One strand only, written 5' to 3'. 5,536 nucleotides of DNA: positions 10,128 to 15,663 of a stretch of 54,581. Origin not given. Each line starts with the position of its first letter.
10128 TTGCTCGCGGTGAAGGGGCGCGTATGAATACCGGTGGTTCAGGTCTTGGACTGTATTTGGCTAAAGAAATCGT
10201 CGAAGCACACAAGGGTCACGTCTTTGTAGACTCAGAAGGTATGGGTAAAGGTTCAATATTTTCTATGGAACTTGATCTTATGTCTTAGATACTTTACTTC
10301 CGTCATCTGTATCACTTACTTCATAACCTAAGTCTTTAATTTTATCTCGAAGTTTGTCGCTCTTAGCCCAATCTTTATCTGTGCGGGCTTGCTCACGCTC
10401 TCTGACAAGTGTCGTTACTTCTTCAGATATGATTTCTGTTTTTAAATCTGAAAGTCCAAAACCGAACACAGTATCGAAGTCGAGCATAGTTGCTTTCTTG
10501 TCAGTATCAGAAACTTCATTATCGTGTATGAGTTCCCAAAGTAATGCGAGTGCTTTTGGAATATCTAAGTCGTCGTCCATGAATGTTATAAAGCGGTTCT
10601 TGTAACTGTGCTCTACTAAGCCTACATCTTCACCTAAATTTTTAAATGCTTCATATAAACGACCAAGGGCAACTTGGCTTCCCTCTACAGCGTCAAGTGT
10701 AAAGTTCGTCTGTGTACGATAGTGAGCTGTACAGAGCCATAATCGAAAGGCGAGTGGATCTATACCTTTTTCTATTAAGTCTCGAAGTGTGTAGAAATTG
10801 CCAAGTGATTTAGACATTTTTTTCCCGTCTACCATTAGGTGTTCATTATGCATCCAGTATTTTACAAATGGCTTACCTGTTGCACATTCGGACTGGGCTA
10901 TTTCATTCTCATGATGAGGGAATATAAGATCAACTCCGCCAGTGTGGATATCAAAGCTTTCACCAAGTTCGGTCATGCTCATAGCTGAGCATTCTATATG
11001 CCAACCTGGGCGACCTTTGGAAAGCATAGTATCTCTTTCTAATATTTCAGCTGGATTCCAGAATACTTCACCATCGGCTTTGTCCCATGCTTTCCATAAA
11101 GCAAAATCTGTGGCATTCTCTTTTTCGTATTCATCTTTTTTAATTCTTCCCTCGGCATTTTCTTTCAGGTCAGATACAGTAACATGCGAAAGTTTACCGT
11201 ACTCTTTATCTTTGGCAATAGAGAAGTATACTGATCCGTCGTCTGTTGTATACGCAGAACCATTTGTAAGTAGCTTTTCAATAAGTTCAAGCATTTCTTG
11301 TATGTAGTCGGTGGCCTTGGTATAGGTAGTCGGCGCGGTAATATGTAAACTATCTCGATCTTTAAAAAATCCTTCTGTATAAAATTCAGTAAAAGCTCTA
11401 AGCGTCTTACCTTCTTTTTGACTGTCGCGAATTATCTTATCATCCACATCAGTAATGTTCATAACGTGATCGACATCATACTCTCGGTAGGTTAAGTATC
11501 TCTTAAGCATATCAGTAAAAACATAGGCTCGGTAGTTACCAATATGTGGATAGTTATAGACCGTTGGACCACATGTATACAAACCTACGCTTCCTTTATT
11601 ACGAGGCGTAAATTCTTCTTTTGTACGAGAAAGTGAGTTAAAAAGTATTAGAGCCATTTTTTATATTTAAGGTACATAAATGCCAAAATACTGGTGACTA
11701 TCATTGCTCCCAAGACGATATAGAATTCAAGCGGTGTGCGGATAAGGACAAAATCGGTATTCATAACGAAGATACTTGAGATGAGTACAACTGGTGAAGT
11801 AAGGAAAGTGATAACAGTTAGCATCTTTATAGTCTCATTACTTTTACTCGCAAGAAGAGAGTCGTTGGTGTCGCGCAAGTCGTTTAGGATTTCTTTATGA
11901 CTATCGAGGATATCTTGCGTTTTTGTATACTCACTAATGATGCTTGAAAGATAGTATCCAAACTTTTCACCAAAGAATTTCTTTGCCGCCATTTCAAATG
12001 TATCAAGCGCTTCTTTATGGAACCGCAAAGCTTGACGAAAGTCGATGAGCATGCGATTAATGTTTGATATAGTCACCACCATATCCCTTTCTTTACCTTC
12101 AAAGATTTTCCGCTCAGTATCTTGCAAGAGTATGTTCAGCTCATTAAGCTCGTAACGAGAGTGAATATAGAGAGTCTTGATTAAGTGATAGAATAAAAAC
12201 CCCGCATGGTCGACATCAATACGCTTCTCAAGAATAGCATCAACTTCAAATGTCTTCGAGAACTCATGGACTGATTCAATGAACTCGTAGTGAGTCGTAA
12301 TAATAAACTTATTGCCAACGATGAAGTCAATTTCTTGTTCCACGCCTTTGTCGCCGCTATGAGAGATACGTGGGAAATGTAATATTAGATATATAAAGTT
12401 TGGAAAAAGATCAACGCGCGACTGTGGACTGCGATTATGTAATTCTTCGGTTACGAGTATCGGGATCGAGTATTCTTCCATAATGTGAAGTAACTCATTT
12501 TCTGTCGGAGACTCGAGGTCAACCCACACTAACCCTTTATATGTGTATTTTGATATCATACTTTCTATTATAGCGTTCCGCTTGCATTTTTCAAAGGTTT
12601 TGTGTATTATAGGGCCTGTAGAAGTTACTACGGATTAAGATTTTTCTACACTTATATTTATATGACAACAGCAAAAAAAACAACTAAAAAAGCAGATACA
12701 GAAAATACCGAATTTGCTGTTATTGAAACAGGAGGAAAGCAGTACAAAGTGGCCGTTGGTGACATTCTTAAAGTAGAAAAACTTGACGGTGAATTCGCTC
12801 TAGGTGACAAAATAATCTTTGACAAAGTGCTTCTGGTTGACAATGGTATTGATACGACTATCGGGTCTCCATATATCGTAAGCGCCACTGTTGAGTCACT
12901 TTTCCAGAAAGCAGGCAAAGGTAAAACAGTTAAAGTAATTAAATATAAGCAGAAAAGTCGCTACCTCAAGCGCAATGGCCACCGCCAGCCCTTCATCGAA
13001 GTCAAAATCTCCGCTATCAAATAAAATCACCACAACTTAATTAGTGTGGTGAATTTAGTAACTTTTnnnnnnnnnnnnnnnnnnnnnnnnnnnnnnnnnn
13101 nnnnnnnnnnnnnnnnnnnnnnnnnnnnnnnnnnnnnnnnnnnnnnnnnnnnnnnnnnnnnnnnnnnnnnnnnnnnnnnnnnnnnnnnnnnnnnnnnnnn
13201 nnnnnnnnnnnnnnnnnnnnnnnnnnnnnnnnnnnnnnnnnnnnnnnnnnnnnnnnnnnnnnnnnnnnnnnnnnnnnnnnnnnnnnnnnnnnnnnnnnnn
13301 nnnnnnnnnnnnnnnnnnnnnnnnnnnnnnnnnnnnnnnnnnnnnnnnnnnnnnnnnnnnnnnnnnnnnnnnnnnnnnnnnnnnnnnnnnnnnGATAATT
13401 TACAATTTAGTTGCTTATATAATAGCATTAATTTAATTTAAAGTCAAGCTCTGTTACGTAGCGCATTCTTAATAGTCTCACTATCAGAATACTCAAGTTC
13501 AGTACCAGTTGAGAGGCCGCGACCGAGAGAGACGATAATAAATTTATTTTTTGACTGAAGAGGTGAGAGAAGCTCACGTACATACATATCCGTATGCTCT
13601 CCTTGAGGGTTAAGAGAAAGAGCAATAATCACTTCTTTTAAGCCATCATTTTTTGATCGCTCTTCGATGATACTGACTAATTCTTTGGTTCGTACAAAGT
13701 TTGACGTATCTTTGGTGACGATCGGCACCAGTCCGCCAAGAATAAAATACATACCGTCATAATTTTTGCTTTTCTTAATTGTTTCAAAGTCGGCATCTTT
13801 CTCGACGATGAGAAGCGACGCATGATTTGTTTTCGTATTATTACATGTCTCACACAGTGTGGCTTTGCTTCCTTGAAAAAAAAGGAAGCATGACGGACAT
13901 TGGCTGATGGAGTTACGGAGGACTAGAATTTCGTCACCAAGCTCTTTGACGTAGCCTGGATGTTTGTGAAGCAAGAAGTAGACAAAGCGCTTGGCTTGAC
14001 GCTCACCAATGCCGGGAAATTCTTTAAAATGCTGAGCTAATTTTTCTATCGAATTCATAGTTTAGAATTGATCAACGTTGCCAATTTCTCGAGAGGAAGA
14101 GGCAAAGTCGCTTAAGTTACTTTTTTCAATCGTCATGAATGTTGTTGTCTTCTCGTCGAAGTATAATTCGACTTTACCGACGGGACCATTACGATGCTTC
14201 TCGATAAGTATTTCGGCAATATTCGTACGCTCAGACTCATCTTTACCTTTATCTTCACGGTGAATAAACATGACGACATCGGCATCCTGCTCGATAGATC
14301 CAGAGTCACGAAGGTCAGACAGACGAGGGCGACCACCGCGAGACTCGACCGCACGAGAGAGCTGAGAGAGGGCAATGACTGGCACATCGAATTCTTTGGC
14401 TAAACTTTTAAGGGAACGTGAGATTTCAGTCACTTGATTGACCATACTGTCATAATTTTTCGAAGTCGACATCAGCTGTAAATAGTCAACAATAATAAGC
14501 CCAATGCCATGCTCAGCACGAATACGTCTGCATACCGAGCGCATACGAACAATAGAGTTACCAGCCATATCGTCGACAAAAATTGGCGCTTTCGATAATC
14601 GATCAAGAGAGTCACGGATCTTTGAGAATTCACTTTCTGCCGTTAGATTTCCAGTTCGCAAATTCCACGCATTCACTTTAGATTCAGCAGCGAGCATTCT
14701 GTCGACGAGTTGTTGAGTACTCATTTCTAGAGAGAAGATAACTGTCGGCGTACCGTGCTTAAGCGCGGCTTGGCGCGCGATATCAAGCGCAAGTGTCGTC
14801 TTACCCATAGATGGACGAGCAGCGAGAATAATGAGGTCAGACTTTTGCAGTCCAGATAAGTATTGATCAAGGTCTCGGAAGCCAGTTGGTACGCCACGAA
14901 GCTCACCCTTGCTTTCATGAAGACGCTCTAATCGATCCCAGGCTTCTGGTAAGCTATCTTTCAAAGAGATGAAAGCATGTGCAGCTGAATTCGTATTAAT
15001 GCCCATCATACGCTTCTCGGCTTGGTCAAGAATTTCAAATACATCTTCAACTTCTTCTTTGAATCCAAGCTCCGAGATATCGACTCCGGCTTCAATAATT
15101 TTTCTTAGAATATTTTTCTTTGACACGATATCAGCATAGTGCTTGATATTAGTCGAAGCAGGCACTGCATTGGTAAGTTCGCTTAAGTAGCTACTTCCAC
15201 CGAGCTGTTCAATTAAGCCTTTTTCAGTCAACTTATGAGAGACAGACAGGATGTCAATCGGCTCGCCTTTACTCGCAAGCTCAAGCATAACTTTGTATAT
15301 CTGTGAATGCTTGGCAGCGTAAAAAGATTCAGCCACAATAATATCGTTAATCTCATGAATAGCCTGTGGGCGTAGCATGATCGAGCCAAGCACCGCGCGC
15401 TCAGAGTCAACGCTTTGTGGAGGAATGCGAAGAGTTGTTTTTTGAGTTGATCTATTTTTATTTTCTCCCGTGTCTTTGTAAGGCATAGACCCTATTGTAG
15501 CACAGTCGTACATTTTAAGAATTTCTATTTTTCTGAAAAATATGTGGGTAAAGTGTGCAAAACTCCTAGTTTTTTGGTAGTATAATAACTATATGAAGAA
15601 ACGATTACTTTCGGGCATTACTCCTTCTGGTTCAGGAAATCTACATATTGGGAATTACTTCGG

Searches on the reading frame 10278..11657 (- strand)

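Call 59: search_protein_families(library=pfam, max_evalue=0.00001, proteins=[window:10278-11657:-])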
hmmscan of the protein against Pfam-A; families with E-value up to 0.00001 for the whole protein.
window:10278-11657:- (459 aa): 4 families
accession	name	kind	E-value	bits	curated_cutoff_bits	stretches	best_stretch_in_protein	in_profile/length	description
PF01406.26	tRNA-synt_1e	-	1.9e-108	362.9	27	1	16-325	2-297/301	tRNA synthetases class I (C) catalytic domain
PF09334.17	tRNA-synt_1g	-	8.8e-11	41.6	20.1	0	34-144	11-122/391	tRNA synthetases class I (M)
PF23493.1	CysS_C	-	6.4e-08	33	23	1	410-453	4-47/51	Cysteinyl-tRNA ligase anticodon binding domain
PF00133.28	tRNA-synt_1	-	1.4e-06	27.8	22.7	0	234-319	328-413/414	tRNA synthetases class I (I, L, M and V)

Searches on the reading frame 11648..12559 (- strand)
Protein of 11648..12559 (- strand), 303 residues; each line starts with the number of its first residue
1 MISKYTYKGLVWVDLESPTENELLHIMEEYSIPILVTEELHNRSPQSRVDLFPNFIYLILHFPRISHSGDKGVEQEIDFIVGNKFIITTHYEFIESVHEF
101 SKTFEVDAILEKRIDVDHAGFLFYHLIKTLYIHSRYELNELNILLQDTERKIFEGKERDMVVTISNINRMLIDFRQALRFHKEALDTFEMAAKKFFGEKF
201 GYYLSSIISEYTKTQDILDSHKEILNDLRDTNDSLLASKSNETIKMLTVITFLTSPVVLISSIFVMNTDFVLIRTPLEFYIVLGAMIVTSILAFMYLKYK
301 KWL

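Call 59: search_protein_families(library=pfam, max_evalue=0.00001, proteins=[window:11648-12559:-])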
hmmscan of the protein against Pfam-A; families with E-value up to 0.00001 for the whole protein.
window:11648-12559:- (303 aa): 1 family
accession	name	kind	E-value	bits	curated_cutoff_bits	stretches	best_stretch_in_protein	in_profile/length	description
PF01544.23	CorA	-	3.4e-45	155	27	1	8-298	2-291/292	CorA-like Mg2+ transporter protein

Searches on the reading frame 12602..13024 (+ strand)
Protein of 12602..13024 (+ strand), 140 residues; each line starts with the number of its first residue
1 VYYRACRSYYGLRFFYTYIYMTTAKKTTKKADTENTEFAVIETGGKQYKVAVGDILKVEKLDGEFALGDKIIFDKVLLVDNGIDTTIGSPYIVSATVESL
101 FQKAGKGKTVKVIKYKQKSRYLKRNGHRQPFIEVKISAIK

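Call 59: search_protein_families(library=pfam, max_evalue=0.00001, proteins=[window:12602-13024:+])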
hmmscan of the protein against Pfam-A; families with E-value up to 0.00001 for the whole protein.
window:12602-13024:+ (140 aa): 1 family
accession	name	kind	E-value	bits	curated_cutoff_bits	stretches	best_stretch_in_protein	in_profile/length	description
PF00829.26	Ribosomal_L21p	-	6.6e-31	106.9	27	1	38-139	2-99/99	Ribosomal prokaryotic L21 protein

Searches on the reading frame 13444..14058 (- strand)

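Call 59: search_protein_families(library=pfam, max_evalue=0.00001, proteins=[window:13444-14058:-])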
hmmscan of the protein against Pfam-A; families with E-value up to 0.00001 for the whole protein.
window:13444-14058:- (204 aa): 3 families
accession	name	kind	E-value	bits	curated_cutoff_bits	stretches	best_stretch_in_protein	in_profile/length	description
PF01751.28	Toprim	-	1.3e-08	35.3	23.1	1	82-170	2-86/96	Toprim domain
PF13662.12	Toprim_4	-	1.5e-07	31.9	25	1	82-165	3-75/85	Toprim domain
PF21176.3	RecR_HhH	-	5.4e-06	26.6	27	1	4-44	1-41/45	RecR, helix-hairpin-helix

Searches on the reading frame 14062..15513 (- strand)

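Call 59: search_protein_families(library=pfam, max_evalue=0.00001, proteins=[window:14062-15513:-])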
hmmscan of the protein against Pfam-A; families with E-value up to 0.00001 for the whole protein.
window:14062-15513:- (483 aa): 4 families
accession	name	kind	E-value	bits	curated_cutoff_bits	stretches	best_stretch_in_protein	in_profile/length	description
PF03796.21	DnaB_C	-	6.7e-102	340.7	27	1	207-460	1-254/255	DnaB-like helicase C terminal domain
PF00772.26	DnaB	-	1.5e-33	115.4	23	1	31-131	2-102/103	DnaB-like helicase N terminal domain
PF13481.12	AAA_25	-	9.3e-14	51.9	27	1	208-385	15-190/195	AAA domain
PF06745.19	ATPase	-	1.6e-07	31.4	26.6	1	208-371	1-154/231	KaiC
